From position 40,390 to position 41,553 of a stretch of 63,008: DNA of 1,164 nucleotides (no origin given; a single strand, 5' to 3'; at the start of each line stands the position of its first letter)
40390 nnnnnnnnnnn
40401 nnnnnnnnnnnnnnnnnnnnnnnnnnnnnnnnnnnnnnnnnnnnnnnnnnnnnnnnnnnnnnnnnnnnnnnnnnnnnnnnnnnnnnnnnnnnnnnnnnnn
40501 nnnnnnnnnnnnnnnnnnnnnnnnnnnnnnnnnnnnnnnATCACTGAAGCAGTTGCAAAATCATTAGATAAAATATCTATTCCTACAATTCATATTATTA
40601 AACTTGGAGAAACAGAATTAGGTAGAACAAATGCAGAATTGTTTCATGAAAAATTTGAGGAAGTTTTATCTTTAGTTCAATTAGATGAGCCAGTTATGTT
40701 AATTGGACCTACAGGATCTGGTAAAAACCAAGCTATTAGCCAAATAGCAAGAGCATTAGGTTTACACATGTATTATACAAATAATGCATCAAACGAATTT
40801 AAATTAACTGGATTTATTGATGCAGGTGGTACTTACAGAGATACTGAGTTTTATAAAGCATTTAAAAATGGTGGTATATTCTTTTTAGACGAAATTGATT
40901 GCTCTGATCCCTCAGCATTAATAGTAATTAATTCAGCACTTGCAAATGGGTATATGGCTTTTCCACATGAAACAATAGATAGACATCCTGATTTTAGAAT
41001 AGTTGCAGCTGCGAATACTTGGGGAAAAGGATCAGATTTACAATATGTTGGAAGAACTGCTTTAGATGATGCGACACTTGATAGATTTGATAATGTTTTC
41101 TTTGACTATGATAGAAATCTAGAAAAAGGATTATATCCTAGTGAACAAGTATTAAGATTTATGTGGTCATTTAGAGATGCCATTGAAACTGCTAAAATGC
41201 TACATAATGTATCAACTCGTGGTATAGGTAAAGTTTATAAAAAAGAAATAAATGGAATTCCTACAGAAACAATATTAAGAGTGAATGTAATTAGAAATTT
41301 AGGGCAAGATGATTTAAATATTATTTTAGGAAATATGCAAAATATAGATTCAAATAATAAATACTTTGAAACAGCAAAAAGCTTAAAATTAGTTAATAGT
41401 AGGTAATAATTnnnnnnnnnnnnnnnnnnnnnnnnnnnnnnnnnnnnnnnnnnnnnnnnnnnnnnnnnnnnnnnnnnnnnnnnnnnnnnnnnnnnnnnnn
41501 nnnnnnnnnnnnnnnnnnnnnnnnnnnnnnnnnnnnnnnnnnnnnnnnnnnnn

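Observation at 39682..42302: Candidate novel two-gene system: Ntn-amidotransferase-like::CobS-type AAA+ ATPase plus an uncharacterised coupled partner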

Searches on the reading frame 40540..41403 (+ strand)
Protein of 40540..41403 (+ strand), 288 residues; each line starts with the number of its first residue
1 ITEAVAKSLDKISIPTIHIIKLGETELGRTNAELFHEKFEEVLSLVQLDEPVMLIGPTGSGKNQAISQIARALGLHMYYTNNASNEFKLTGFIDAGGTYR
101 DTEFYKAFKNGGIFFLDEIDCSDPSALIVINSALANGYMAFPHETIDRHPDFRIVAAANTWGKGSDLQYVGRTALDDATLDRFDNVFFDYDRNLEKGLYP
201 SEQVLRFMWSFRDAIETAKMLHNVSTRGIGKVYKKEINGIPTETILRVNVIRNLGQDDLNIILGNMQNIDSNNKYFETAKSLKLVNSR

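Call 68: search_dna_similar(query=window:40540-41403:+, collection=phages, mode=protein, max_rows=40, rows=spread)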
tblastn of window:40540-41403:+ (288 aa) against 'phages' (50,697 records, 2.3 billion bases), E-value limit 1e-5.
Records with a match: 747; places in all: 747; records where one place covers at least 80% of the query: 247.
Best place of each record, by identity: <60% 747.
By first word of the organism name: Synechococcus 275; Staphylococcus 237; Mycobacterium 82; Listeria 70; Cyanophage 26; Acinetobacter 8; uncultured 7; Gordonia 6; Marine 6; Prochlorococcus 6; and 13 more.
By host as written in the record: - 188; Staphylococcus aureus 86; Synechococcus 70; Mycobacterium smegmatis mc2 155 50; Listeria monocytogenes 48; Synechococcus sp. 31; Mycobacterium smegmatis mc#155 24; Staphylococcus sp. 17; and 100 more.
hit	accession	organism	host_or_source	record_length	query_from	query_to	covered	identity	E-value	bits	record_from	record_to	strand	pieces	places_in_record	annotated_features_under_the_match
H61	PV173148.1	Enterococcus phage vB_CECAV_04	Enterococcus cecorum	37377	16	285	94%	44.6%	3e-64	223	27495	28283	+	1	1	porphyrin biosynthesis protein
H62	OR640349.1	Staphylococcus phage vB_SauM-T-SE-G1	Staphylococcus sp.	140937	34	282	86%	41.2%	9e-57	202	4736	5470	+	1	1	putative aaa superfamily atpase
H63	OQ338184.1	Staphylococcus phage HMGUsa2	Staphylococcus aureus Newman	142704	34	282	86%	41.2%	2e-56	201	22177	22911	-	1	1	hypothetical protein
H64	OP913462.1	Staphylococcus virus vB_SurM-PSU2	Staphylococcus ureilyticus ATCC49330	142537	34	282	86%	41.2%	2e-56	201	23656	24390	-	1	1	AAA family ATPase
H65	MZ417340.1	Staphylococcus phage PG-2021_64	Staphylococcus succinus C6852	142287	34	282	86%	41.2%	3e-56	200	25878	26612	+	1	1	record has no annotation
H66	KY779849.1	Staphylococcus phage qdsa002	Staphylococcus aureus ATCC 43300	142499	34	282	86%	40.8%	1e-55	198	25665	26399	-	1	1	AAA family ATPase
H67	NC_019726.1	Staphylococcus phage JD007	Staphylococcus aureus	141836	34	282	86%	40.4%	2e-55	198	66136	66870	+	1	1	AAA family ATPase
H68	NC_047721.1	Staphylococcus phage SA5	Staphylococcus aureus PS80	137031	34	282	86%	40.4%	2e-55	198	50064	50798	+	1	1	putative ATPase-like protein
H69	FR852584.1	Staphylococcus phage ISP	Staphylococcus aureus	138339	34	282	86%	40.4%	2e-55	198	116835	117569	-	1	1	hypothetical protein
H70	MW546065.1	Staphylococcus phage PM22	-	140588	34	282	86%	40.4%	2e-55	198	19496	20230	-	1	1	ATPase-like protein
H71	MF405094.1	Staphylococcus phage JA1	phage cocktail ampoule purchased from ...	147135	34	282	86%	40.4%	2e-55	198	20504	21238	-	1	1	putative AAA family ATPase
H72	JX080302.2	Staphylococcus phage 676Z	Staphylococcus aureus strain Z11778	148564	34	282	86%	40.4%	2e-55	198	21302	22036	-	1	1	hypothetical protein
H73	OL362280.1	Staphylococcus phage SA4_Green-2022a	Staphylococcus aureus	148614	34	282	86%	40.4%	3e-55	197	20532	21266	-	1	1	hypothetical protein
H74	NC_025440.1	Listeria phage WIL-1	Listeria monocytogenes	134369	36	235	69%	40.8%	7e-37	144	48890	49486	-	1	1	porphyrin biosynthesis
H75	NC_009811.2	Listeria phage A511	Listeria monocytogenes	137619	36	235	69%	40.3%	9e-37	144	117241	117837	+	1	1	porphyrin biosynthesis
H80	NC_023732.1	Mycobacterium phage Rumpelstiltskin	Mycobacterium smegmatis mc2 155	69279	5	195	66%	30.6%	2e-17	88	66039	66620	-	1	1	107: porphyrin biosynthesis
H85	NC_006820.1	Synechococcus phage S-PM2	Synechococcus sp. SynWH7803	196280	39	204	58%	27.7%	1e-6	55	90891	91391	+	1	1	CobS: porphyrin biosynthesis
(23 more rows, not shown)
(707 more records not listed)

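Call 69: get_annotated_region(hit=H75, flank=3000)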
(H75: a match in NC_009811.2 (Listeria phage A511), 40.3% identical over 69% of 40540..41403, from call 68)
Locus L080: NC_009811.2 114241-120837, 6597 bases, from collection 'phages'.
description: Listeria phage A511, complete genome.
organism: Listeria phage A511 (NCBI taxid 2908169)
taxonomy: Viruses; Duplodnaviria; Heunggongvirae; Uroviricota; Caudoviricetes; Herelleviridae; Jasinkavirinae; Pecentumvirus; Pecentumvirus A511
host: Listeria monocytogenes; source: -; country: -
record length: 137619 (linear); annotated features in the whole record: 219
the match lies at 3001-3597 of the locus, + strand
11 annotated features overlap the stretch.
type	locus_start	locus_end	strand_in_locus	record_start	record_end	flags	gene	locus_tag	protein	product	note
CDS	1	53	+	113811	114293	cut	-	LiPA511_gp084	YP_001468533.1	gp153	-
CDS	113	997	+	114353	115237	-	-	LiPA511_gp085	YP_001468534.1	gp154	-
CDS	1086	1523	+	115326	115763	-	-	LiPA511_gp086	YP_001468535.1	gp155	-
CDS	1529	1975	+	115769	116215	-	-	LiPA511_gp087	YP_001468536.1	gp156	-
CDS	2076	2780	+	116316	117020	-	-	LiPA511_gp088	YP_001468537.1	gp157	-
CDS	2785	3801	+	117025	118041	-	-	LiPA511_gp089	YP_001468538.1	porphyrin biosynthesis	putative ATPase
CDS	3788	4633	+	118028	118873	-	-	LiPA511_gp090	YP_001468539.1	gp159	-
CDS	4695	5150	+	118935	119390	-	-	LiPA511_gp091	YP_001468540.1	gp160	-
CDS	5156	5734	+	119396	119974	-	-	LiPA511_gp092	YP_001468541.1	gp161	-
CDS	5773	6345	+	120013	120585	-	-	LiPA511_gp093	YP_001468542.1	gp162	-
CDS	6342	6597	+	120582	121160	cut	-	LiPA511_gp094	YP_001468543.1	gp163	-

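Call 70: get_annotated_region(hit=H80, flank=3000)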
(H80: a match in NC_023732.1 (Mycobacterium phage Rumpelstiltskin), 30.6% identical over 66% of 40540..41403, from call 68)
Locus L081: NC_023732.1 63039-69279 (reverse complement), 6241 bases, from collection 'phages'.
description: Mycobacterium phage Rumpelstiltskin, complete genome.
organism: Mycobacterium phage Rumpelstiltskin (NCBI taxid 2922997)
taxonomy: Viruses; Duplodnaviria; Heunggongvirae; Uroviricota; Caudoviricetes; Vilmaviridae; Lclasvirinae; Faithunavirus; Faithunavirus rumpelstiltskin
host: Mycobacterium smegmatis mc2 155; source: soil; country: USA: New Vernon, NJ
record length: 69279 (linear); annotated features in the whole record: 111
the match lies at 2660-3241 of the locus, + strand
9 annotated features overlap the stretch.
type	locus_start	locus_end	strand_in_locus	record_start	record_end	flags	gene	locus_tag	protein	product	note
CDS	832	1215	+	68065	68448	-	111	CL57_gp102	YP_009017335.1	hypothetical protein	gp111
CDS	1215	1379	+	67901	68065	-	110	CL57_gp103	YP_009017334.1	hypothetical protein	gp110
CDS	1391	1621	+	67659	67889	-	109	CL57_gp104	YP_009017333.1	hypothetical protein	gp109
CDS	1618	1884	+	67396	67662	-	108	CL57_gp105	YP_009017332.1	hypothetical protein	gp108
CDS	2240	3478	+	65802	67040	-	107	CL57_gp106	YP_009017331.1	porphyrin biosynthesis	gp107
CDS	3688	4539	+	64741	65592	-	106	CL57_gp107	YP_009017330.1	hypothetical protein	gp106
CDS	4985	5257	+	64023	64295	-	105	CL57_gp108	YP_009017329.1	hypothetical protein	gp105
CDS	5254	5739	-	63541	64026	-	104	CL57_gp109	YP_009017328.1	hypothetical protein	gp104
CDS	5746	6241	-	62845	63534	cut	103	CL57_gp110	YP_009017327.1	nuclease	gp103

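Call 71: get_annotated_region(hit=H85, flank=3500)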
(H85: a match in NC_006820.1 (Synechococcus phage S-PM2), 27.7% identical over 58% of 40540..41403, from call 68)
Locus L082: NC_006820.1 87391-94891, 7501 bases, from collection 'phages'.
description: Synechococcus phage S-PM2, complete genome.
organism: Synechococcus phage S-PM2 (NCBI taxid 238854)
taxonomy: Viruses; Duplodnaviria; Heunggongvirae; Uroviricota; Caudoviricetes; Kyanoviridae; Nodensvirus; Nodensvirus spm2
host: Synechococcus sp. SynWH7803; source: sea water; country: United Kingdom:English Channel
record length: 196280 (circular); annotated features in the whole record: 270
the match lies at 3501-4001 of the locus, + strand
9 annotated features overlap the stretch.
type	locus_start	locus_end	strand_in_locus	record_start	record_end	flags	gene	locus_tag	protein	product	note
CDS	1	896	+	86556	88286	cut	gp46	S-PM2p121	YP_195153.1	SbcC-like subunit of palindrome specific endonuclease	T4-LIKE GC: 143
CDS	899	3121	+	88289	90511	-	-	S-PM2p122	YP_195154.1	peptidase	T4-LIKE GC: 146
CDS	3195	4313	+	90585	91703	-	CobS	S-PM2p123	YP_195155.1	porphyrin biosynthesis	T4-LIKE GC: 150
CDS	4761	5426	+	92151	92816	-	gp45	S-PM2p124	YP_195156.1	DNA polymerase processivity factor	T4-LIKE GC: 153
CDS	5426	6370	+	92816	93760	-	gp44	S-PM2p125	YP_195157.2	clamp loader of DNA polymerase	T4-LIKE GC: 157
CDS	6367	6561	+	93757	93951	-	-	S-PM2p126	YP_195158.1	Hypothetical-Protein | belonging to T4-LIKE GC: 328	T4-LIKE GC: 328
CDS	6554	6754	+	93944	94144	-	-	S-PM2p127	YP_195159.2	Hypothetical-Protein | belonging to T4-LIKE GC: 160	T4-LIKE GC: 160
CDS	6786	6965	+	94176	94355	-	-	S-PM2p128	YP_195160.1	possible cytosine-specific methyl transferase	T4-LIKE GC: 839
CDS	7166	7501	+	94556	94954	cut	Dam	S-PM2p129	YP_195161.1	DNA adenine Methylase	T4-LIKE GC: 161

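Call 72: search_protein_families(library=pfam, proteins=[L080:3788-4630:+, L081:3688-4536:+, L082:899-3118:+, L081:2240-3475:+], max_evalue=0.01)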
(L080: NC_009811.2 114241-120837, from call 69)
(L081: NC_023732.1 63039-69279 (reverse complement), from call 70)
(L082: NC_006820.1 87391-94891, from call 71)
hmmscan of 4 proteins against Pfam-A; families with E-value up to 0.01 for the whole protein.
L080:3788-4630:+ (281 aa): 1 family
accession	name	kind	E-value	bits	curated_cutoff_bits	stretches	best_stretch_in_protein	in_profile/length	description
PF23822.1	DUF7192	-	7.3e-08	32.5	27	1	85-260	71-255/281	Domain of unknown function (DUF7192)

L081:3688-4536:+ (283 aa): 1 family
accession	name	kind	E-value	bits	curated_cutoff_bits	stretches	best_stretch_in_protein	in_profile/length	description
PF23822.1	DUF7192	-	2.5e-78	263.7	27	1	4-282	6-279/281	Domain of unknown function (DUF7192)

L082:899-3118:+ (740 aa): 0 families

L081:2240-3475:+ (412 aa): 13 families
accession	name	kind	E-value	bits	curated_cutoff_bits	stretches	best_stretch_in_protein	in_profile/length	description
PF07728.20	AAA_5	-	2.5e-17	63.6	22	1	186-301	2-125/139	AAA domain (dynein-related subfamily)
PF07726.17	AAA_3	-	4.2e-07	30.4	27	1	188-313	4-126/131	ATPase family associated with various cellular activities (AAA)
PF00004.35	AAA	-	1.7e-06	29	21.2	1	188-299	3-110/131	ATPase family associated with various cellular activities (AAA)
PF13401.12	AAA_22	-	2.3e-05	25.1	27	1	188-273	10-109/130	AAA domain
PF13191.12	AAA_16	-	3e-05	25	32.6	1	175-221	14-63/167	AAA ATPase domain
PF13207.12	AAA_17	-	0.00014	22.6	27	1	189-214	1-24/136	AAA domain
PF20030.5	bpMoxR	-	0.00019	21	27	1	176-298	23-145/205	MoxR domain in the MoxR-vWA-beta-propeller ternary systems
PF01695.23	IstB_IS21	-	0.0011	19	24.1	1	167-213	74-122/238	IstB-like ATP binding protein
PF07724.20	AAA_2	-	0.0016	18.9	27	1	185-298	5-124/166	AAA domain (Cdc48 subfamily)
PF00006.31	ATP-synt_ab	-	0.0017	18.5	29.5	1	175-224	6-55/213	ATP synthase alpha/beta family, nucleotide-binding domain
PF00493.29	MCM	-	0.0019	17.8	23.3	1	170-300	45-174/224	MCM P-loop domain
PF12775.13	AAA_7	-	0.0024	17.9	25.8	1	180-229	30-82/181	P-loop containing dynein motor region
PF13604.12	AAA_30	-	0.0043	17.2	27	1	176-259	10-99/191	AAA domain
